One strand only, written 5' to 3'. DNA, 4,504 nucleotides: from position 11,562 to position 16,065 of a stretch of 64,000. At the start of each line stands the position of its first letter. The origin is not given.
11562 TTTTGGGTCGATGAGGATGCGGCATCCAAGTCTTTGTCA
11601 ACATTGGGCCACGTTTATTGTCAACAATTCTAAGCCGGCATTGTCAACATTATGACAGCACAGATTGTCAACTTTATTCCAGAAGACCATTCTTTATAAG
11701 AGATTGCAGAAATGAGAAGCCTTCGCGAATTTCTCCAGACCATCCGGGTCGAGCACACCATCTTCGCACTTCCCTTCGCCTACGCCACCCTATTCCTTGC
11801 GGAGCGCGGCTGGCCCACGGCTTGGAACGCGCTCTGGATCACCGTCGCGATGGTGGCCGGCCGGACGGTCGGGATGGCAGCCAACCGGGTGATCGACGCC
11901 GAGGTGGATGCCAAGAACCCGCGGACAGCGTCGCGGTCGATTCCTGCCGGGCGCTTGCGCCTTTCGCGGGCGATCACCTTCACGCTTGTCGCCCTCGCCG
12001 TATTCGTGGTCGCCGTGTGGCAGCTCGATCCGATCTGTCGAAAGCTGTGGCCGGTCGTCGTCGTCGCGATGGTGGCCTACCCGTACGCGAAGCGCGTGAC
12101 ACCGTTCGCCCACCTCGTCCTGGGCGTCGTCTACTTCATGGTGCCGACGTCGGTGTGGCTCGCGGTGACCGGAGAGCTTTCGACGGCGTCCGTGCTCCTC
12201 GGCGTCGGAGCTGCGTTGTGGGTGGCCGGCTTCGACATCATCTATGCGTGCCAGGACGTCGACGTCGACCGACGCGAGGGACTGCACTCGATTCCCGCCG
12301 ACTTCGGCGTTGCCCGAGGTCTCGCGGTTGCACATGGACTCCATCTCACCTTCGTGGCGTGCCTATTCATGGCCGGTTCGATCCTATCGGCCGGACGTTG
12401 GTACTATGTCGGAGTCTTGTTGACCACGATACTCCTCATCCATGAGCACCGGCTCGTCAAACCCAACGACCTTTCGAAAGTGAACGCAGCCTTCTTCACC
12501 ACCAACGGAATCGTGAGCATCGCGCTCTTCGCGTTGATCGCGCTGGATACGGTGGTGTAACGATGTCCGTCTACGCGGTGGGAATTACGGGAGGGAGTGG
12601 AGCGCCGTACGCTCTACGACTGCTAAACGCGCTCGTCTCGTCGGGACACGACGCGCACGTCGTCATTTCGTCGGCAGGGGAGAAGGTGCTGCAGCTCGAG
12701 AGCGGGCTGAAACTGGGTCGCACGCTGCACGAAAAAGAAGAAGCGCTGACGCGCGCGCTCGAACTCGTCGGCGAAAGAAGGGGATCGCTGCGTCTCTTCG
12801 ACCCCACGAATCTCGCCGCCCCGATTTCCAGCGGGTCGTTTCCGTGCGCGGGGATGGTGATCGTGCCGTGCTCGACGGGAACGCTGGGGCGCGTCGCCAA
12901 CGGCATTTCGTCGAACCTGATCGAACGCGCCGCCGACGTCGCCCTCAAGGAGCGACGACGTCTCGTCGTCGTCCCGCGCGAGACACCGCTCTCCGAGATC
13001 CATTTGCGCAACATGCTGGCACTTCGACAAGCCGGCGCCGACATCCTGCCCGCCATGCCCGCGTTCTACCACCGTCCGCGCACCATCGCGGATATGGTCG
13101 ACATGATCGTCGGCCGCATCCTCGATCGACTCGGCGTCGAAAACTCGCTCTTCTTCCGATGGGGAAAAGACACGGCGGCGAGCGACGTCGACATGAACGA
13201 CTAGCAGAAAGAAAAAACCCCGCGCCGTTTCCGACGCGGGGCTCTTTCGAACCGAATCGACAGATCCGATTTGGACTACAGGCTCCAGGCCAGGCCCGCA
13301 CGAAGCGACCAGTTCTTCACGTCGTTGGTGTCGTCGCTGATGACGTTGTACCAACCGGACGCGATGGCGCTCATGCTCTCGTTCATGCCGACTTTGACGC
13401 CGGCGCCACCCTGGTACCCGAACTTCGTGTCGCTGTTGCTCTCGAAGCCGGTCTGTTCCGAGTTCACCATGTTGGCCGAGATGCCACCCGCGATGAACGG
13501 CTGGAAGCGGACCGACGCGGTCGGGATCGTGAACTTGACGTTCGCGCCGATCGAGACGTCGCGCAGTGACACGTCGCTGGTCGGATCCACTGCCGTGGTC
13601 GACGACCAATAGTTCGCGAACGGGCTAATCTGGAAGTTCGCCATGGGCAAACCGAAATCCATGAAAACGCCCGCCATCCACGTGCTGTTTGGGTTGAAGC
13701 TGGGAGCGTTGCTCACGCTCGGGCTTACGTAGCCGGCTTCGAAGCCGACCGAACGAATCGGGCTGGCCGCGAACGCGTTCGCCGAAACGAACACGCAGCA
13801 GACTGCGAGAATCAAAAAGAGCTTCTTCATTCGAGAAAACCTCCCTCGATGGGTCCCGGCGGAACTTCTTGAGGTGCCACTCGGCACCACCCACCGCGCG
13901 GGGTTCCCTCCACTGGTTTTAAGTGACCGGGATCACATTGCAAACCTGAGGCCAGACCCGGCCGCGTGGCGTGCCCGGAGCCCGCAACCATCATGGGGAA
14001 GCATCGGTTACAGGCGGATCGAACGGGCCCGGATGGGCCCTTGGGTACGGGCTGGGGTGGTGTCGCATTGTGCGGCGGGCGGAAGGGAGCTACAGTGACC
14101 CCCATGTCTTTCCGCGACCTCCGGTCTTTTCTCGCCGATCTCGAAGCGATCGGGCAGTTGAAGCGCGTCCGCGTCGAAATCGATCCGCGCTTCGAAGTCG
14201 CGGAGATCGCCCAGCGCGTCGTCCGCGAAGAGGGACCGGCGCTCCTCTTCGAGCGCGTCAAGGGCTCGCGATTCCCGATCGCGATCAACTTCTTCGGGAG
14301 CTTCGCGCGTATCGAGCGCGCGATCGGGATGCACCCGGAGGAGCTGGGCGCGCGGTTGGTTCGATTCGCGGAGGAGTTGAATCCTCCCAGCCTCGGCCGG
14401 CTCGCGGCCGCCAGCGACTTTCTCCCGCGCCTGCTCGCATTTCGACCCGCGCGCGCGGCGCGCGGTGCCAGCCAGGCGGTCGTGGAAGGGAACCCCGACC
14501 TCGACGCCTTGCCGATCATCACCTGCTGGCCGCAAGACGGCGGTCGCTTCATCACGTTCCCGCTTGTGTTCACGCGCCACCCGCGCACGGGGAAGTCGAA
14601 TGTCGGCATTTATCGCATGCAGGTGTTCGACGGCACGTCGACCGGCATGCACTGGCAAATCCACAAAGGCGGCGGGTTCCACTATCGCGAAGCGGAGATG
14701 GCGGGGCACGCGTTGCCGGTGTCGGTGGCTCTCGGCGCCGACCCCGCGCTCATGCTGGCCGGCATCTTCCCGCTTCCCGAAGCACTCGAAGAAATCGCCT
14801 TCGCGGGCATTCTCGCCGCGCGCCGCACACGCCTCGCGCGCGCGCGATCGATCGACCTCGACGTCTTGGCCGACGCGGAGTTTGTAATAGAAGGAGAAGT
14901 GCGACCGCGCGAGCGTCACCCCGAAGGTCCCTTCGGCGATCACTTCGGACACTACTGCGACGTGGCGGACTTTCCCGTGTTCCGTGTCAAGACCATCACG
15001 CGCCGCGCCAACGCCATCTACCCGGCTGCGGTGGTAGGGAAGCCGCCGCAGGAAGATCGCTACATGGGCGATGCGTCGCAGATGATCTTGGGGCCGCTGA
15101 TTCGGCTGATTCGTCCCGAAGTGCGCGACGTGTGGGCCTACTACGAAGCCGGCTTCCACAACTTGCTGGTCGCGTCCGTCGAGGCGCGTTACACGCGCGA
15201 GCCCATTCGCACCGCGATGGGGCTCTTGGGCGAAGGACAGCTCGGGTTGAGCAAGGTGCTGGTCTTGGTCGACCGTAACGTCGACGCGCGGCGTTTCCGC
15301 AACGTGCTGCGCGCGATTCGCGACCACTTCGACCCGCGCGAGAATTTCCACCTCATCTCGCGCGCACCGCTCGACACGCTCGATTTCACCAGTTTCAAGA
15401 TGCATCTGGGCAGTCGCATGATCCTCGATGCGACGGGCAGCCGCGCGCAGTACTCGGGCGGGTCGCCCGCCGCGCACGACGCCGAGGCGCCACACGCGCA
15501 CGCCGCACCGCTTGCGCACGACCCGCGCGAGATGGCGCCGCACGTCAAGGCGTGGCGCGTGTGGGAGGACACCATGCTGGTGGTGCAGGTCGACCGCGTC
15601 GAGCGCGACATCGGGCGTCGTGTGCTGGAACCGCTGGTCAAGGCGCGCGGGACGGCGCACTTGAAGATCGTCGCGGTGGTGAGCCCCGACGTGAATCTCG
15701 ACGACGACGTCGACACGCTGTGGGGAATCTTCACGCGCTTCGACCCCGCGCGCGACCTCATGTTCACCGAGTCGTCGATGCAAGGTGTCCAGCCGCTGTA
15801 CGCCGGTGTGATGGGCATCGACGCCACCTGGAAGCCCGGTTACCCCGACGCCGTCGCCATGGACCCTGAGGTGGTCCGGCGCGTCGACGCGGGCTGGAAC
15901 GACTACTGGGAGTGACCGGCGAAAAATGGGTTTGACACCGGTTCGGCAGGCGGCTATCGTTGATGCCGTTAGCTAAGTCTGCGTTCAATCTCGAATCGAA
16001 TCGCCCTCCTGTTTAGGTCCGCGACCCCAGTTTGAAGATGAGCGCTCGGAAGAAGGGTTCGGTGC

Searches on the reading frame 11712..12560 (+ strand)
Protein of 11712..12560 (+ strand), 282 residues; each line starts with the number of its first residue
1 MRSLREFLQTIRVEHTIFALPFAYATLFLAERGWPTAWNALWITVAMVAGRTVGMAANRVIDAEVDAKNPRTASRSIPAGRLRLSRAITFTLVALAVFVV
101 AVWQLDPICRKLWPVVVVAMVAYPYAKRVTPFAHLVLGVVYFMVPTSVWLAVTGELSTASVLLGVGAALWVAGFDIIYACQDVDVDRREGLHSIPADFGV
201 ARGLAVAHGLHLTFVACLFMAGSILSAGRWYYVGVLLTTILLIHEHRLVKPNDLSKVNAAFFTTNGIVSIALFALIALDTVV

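Call 6: search_protein_families(library=pfam, proteins=[window:11712-12560:+])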
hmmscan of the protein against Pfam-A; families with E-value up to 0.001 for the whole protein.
window:11712-12560:+ (282 aa): 1 family
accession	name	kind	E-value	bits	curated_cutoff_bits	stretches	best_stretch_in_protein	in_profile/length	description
PF01040.23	UbiA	-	9.5e-51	172.9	34.2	1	19-264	1-248/250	UbiA prenyltransferase family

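Call 12: find_related_loci(query=window:11712-12557:+, collection=genome_contigs, flank=6000)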
Query window:11712-12557:+ (282 aa) in genome_contigs; peptide patterns used: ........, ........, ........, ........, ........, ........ (x = any residue, [..] = any of these).
600 stretches matched a pattern (row limit reached: there are more); 568 encode a relative of the query (tblastn E <= 1e-3); the best 80 are kept; 80 distinct loci.
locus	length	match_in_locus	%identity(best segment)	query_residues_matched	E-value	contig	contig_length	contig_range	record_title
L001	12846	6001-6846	82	1-282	3e-155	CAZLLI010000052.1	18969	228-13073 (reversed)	MAG TPA_asm: uncultured bacterium isolate SRP173033_co3_72 genome assembly, contig: NODE_3469_length_18969_cov_11.045152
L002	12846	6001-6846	71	1-282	2e-133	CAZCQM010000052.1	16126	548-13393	MAG TPA_asm: uncultured bacterium isolate SRP214966_co3_155 genome assembly, contig: NODE_5301_length_16126_cov_4.752162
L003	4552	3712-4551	67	1-280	2e-123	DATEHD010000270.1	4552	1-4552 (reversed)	MAG TPA_asm: Candidatus Krumholzibacteriia bacterium isolate SMAG_U8802 k141_2151179, whole genome shotgun sequence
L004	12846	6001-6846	63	1-282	9e-111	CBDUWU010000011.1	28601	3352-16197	MAG TPA_asm: uncultured bacterium isolate SRR22302368_binner13_Refined_37 genome assembly, contig: ERZ25747235.411, whol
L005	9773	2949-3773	59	7-281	2e-95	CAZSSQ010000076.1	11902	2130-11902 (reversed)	MAG TPA_asm: uncultured Dehalococcoidia bacterium isolate binchicken_co89_553 genome assembly, contig: NODE_10617_length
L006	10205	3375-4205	51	3-279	3e-90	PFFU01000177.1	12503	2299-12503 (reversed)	MAG: Candidatus Aquicultor secundus isolate CG17_big_fil_post_rev_8_21_14_2_50_50_24 CG17_8_21_14_2.50_scaffold_2468_c,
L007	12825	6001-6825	47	8-282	6e-89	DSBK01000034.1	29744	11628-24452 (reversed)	MAG TPA_asm: Actinomycetota bacterium isolate SpSt-1170 Ga0129302_1000490, whole genome shotgun sequence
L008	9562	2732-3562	50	3-279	3e-87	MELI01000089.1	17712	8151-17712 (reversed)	MAG: Candidatus Aquicultor primus gwc2_scaffold_5119, whole genome shotgun sequence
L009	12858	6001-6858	45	1-282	6e-83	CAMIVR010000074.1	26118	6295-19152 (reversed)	MAG: uncultured Brevibacillus sp. isolate SRR12377473_bin.19_metawrap_v1.3_MAG genome assembly, contig: SRR12377473_811,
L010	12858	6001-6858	49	1-282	2e-81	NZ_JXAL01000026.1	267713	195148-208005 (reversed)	Cohnella kolymensis strain VKM B-2846 B2846_26, whole genome shotgun sequence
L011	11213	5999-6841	49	2-282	7e-81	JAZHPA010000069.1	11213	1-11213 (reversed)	Moorellaceae bacterium AZ2 AZ2_contig_69, whole genome shotgun sequence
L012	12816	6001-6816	47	8-279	1e-79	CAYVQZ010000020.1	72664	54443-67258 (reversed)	MAG TPA_asm: uncultured bacterium isolate binchicken_co17_451 genome assembly, contig: NODE_1158_length_72664_cov_27.187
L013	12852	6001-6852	45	5-282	2e-79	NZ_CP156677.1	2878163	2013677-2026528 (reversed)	Phosphitispora sp. TUW77 chromosome, complete genome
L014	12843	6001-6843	47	3-279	2e-79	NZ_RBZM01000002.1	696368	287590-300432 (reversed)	Cohnella endophytica strain M2MS4P-1 Scaffold1_2, whole genome shotgun sequence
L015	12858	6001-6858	47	1-282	4e-79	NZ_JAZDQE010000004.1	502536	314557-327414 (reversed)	Cohnella sp. 56 seq4, whole genome shotgun sequence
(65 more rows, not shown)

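Call 39: search_protein_families(library=ncbifam, proteins=[window:11712-12560:+], max_evalue=0.001)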
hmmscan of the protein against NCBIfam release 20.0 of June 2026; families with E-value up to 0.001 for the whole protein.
window:11712-12560:+ (282 aa): 23 families
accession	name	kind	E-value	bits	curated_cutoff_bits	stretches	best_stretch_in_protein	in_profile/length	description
NF009526.0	PRK12888.1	equivalog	2.6e-92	309.5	364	1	3-281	14-295/301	4-hydroxybenzoate octaprenyltransferase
NF041586.1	MqnP_DT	exception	4.1e-92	308.8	430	1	5-281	1-277/277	menaquinone biosynthesis prenyltransferase MqnP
TIGR01475.1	ubiA_other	subfamily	1.2e-91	307.1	180.8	1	4-281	2-281/282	UbiA-like polyprenyltransferase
NF041584.1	MqnP_SCO4491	exception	1e-86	291.2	420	1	4-281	3-283/285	menaquinone biosynthesis prenyltransferase MqnP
NF009524.0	PRK12886.1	equivalog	4e-86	289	387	1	2-281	6-285/291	prenyltransferase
NF041585.1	MqnP_Cj_Hp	exception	7.5e-62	209.3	375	1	4-279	1-280/281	menaquinone biosynthesis prenyltransferase MqnP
NF009515.0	PRK12874.1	equivalog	4.3e-60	203.5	392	1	2-281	6-289/291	4-hydroxybenzoate polyprenyltransferase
NF009609.0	PRK13106.1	equivalog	2.9e-48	164.8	349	1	5-281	16-296/301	prenyltransferase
NF009532.0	PRK12895.1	equivalog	5.7e-48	163.8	414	1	4-278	3-278/286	prenyltransferase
NF009517.0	PRK12876.1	equivalog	9.4e-46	156.6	419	1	16-275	16-291/300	prenyltransferase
TIGR01474.1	ubiA_proteo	equivalog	3.2e-36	125.3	275.45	1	17-280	18-281/282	4-hydroxybenzoate octaprenyltransferase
NF009514.0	PRK12873.1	equivalog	1.7e-18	67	246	1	17-267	27-282/297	4-hydroxybenzoate polyprenyltransferase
NF009523.0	PRK12884.1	equivalog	2.9e-18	66.1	269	1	4-275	4-273/279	prenyltransferase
NF009521.0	PRK12882.1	equivalog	1.5e-16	60.4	296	1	2-260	3-261/280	geranylgeranylglycerol-phosphate geranylgeranyltransferase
TIGR01473.1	cyoE_ctaB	equivalog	3.6e-12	46.6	210.3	1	6-276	2-278/281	heme o synthase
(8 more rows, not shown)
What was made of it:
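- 11712..12560 (+): UbiA/MqnP-like prenyltransferase, first gene of the divergent operon and the presumed regulated target. Calls 6, 39.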

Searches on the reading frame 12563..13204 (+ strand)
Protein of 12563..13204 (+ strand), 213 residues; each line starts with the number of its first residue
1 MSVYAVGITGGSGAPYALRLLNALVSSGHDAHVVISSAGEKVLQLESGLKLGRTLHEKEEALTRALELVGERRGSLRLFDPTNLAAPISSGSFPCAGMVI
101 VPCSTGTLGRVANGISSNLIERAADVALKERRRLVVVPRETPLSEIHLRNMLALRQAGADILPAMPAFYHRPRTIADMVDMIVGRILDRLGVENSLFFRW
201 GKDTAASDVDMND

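Call 6: search_protein_families(library=pfam, proteins=[window:12563-13204:+])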
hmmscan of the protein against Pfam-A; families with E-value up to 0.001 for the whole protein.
window:12563-13204:+ (213 aa): 1 family
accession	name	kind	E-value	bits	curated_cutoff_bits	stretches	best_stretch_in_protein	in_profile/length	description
PF02441.25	Flavoprotein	-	1.1e-44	152.3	22.7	1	5-190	4-162/162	Flavoprotein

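Call 39: search_protein_families(library=ncbifam, proteins=[window:12563-13204:+], max_evalue=0.001)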
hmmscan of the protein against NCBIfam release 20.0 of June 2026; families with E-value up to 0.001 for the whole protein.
window:12563-13204:+ (213 aa): 4 families
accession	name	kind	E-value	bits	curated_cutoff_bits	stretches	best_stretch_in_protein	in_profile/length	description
NF041206.1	VdcB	exception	3.6e-62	209.3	290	1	6-200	4-182/184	non-oxidative hydroxyarylic acid decarboxylases subunit B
NF004685.0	PRK06029.1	subfamily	7.3e-59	199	188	1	5-201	5-185/187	UbiX family flavin prenyltransferase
TIGR00421.1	ubiX_pad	subfamily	9.9e-59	198.1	108.9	1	6-200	4-181/181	UbiX family flavin prenyltransferase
NF041218.1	BagM_FevK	exception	2.5e-49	167.6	420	1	5-201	4-184/215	bagremycin/ferroverdin biosynthesis UbiX family decarboxylase BagM/FevK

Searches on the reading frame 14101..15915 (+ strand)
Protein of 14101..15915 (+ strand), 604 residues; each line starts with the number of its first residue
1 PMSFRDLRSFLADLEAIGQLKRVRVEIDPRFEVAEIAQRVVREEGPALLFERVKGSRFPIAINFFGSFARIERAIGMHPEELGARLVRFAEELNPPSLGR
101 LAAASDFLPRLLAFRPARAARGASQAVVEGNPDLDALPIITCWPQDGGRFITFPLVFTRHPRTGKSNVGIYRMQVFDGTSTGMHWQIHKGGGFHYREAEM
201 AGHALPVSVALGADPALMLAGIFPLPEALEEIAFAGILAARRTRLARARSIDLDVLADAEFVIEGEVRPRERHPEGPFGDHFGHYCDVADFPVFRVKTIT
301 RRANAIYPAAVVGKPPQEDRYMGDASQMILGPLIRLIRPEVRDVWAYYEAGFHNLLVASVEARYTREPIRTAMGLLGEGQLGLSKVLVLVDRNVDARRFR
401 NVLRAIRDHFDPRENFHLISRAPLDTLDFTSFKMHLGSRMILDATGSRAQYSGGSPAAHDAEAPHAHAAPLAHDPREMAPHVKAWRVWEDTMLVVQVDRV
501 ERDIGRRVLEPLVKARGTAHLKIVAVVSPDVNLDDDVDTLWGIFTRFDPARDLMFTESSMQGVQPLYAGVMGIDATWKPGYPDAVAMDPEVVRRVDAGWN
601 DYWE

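Call 6: search_protein_families(library=pfam, proteins=[window:14101-15915:+])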
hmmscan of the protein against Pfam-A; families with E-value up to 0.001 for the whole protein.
window:14101-15915:+ (604 aa): 3 families
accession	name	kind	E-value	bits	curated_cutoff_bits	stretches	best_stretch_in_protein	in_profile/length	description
PF01977.22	UbiD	-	1.5e-75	253.4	23.3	1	124-315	10-206/206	3-octaprenyl-4-hydroxybenzoate carboxy-lyase Rift-related domain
PF20696.2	UbiD_C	-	9e-39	132.8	24.2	2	321-444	2-127/127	3-octaprenyl-4-hydroxybenzoate carboxy-lyase C-terminal domain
PF20695.2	UbiD_N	-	7.6e-24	84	24.3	1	11-88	1-76/78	3-octaprenyl-4-hydroxybenzoate carboxy-lyase N-terminal domain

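Call 39: search_protein_families(library=ncbifam, proteins=[window:14101-15915:+], max_evalue=0.001)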
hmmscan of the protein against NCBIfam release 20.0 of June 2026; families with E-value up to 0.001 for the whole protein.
window:14101-15915:+ (604 aa): 7 families
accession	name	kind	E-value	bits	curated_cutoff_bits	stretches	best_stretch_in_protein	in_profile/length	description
TIGR03701.1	mena_SCO4490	equivalog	3.8e-147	490.5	495.9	1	9-439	1-433/433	menaquinone biosynthesis decarboxylase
TIGR00148.1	TIGR00148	subfamily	5.2e-124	414.3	244.85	2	7-445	1-436/438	UbiD family decarboxylase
NF008175.0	PRK10922.1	equivalog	1.4e-104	350.4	788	2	2-447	4-458/497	4-hydroxy-3-polyprenylbenzoate decarboxylase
NF041204.1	VdcC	exception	2.7e-74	250.3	650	1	5-448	2-439/467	non-oxidative hydroxyarylic acid decarboxylases subunit C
TIGR02724.1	phenyl_P_beta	equivalog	1.9e-37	128.8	468.95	1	6-444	2-439/472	phenylphosphate carboxylase subunit beta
NF041219.1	BagN_FevL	exception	3e-34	118.4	1000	1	2-355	15-369/502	bagremycin/ferroverdin biosynthesis UbiD family decarboxylase BagN/FevL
TIGR02723.1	phenyl_P_alpha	equivalog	2.7e-27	95.5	564.6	1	8-420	11-414/485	phenylphosphate carboxylase subunit alpha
